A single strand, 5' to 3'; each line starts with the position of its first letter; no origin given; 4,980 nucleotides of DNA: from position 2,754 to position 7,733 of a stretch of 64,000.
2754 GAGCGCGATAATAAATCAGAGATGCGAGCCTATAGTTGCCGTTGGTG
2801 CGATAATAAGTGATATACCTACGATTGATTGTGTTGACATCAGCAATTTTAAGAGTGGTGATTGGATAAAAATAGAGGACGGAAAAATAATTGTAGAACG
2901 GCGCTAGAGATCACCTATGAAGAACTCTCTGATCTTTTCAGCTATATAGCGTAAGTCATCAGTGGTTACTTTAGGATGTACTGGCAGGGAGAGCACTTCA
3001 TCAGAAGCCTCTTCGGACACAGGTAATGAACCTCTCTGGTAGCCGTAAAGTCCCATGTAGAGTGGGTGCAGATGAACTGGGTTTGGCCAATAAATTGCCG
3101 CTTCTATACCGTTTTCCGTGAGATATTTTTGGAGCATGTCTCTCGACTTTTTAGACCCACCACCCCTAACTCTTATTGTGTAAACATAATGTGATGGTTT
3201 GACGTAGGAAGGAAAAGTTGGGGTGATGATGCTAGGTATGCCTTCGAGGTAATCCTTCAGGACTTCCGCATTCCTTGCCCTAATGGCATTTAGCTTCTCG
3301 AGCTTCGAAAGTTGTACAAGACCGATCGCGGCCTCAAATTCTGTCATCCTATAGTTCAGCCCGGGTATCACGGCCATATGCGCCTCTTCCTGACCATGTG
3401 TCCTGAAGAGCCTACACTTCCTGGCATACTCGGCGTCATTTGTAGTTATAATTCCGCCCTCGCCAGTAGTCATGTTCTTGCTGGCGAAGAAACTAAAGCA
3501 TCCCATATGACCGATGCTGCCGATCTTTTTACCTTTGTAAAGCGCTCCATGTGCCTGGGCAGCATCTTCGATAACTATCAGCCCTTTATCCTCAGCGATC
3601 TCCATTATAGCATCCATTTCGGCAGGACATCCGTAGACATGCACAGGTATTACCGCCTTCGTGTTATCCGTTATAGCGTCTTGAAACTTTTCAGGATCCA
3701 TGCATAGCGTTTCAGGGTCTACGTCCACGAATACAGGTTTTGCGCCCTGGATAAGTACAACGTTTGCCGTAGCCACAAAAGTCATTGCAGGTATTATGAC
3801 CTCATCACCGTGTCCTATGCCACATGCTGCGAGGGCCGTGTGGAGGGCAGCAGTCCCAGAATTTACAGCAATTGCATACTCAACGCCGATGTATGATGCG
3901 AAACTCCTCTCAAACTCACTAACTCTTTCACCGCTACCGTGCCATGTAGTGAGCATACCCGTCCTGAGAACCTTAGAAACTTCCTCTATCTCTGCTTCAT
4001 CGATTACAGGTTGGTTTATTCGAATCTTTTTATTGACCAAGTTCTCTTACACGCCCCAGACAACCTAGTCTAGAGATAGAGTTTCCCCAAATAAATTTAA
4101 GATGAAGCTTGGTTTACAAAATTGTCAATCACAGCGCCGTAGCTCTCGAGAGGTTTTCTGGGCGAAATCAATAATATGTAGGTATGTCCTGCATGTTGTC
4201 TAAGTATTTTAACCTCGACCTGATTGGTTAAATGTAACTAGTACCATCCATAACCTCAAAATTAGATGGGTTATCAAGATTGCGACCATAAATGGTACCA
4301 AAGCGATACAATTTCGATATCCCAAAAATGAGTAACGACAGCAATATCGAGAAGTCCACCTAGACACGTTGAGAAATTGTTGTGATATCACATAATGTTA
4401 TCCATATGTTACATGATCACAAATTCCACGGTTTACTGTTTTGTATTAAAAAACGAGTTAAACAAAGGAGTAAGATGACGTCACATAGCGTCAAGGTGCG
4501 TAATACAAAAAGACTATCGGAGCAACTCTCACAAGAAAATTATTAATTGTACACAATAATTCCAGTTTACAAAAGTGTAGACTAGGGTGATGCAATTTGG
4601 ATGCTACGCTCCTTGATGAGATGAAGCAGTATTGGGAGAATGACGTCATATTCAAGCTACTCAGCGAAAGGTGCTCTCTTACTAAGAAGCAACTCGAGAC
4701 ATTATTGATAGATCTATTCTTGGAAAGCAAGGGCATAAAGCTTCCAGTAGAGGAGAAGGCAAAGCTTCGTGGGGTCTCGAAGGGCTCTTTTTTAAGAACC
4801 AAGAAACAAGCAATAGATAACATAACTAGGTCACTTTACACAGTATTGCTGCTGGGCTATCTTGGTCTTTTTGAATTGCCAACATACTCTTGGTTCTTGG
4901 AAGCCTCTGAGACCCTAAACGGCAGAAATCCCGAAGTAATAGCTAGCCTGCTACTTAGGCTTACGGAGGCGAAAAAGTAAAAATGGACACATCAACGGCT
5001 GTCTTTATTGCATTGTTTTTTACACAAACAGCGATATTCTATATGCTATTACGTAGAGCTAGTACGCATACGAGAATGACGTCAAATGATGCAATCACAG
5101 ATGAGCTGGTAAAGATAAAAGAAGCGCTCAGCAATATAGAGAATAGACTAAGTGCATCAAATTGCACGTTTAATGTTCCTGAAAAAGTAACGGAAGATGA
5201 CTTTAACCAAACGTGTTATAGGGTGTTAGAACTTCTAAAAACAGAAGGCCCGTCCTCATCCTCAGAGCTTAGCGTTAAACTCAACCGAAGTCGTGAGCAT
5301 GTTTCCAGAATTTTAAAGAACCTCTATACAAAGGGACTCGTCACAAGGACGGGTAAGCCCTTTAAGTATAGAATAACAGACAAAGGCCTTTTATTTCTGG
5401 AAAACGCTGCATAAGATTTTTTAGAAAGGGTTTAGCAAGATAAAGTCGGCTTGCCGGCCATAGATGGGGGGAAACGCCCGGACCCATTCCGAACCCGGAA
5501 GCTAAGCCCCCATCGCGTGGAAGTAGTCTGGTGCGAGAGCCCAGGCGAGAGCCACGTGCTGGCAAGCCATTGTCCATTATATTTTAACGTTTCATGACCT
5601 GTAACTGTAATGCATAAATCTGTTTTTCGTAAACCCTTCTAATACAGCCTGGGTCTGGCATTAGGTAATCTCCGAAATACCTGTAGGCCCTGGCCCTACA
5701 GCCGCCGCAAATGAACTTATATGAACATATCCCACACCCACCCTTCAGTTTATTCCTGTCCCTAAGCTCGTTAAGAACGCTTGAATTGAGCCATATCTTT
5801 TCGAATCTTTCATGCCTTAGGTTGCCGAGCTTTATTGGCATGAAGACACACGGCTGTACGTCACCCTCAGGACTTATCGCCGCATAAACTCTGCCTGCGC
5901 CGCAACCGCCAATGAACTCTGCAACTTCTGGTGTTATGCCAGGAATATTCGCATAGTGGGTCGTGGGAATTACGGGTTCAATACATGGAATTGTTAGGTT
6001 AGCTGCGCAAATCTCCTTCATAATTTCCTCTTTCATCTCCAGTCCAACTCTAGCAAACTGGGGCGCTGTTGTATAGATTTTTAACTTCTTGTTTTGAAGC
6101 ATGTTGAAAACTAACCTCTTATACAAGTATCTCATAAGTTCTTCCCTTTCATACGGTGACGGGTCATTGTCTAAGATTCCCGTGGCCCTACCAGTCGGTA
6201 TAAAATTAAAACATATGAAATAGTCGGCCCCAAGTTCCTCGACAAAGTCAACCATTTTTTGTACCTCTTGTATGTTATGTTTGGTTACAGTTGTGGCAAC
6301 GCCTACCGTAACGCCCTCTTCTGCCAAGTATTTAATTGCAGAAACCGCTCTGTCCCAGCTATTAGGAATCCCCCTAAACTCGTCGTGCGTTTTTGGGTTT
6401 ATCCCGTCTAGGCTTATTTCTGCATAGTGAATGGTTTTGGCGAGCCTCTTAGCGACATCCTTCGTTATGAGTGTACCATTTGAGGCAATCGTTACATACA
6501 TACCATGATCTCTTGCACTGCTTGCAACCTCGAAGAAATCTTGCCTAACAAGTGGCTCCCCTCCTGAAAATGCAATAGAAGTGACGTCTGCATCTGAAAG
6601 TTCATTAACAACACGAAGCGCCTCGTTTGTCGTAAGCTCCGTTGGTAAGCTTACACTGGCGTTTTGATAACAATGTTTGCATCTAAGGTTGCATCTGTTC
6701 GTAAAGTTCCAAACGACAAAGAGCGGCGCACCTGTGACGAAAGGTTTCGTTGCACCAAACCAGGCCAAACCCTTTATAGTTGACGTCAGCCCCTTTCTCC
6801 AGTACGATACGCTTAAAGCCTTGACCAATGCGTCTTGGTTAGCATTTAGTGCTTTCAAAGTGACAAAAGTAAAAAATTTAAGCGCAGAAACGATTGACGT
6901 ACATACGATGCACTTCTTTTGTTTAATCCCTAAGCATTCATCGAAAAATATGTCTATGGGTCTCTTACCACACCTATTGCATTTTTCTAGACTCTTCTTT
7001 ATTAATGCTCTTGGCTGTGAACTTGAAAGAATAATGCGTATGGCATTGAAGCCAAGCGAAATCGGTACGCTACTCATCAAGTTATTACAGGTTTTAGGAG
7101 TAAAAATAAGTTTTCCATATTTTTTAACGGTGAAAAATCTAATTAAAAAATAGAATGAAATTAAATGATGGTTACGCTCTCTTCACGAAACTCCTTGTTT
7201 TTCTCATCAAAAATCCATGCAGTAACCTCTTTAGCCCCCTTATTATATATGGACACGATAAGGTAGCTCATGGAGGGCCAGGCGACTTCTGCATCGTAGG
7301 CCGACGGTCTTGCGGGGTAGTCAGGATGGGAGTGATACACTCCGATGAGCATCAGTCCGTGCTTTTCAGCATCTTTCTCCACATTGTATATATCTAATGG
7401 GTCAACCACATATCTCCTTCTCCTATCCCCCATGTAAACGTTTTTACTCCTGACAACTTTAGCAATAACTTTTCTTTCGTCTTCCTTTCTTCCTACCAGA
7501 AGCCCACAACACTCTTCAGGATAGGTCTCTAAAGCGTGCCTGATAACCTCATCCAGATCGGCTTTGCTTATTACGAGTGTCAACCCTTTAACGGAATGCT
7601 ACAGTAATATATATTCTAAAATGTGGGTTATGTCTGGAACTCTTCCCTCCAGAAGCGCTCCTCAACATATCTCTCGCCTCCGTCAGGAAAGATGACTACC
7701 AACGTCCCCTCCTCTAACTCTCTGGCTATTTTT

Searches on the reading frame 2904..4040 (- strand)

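Call 13: search_protein_families(library=pfam, proteins=[window:2904-4040:-], max_evalue=0.00001)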
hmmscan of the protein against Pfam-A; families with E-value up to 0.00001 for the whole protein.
window:2904-4040:- (378 aa): 5 families
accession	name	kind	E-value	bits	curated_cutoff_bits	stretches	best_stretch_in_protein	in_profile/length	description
PF01041.23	DegT_DnrJ_EryC1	-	4e-129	431.4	19.8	1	13-371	3-360/360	DegT/DnrJ/EryC1/StrS aminotransferase family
PF01212.27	Beta_elim_lyase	-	8.9e-10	38.8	27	1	35-270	29-270/288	Beta-eliminating lyase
PF00155.27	Aminotran_1_2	-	3.4e-09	36.8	19.7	1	27-131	29-145/361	Aminotransferase class I and II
PF00266.25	Aminotran_5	-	5.8e-07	29.2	21.5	1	31-165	36-181/371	Aminotransferase class-V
PF01053.26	Cys_Met_Meta_PP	-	1.4e-06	27.6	27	1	41-170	55-184/381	Cys/Met metabolism PLP-dependent enzyme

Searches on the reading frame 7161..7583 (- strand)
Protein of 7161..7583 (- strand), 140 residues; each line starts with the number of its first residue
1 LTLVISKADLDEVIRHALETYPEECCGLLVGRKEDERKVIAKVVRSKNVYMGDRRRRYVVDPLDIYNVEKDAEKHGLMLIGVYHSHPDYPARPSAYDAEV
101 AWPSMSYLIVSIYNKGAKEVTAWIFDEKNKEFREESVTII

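Call 69: search_protein_families(library=pfam, proteins=[window:7161-7583:-], max_evalue=0.001)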
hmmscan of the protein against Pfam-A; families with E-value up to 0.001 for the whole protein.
window:7161-7583:- (140 aa): 2 families
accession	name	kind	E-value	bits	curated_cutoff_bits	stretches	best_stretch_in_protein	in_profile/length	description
PF14464.11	Prok-JAB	-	1.8e-23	83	25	1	9-123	4-111/114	Prokaryotic homologs of the JAB domain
PF01398.27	JAB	-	4.8e-07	30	22.5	1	4-100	7-107/117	JAB1/Mov34/MPN/PAD-1 ubiquitin protease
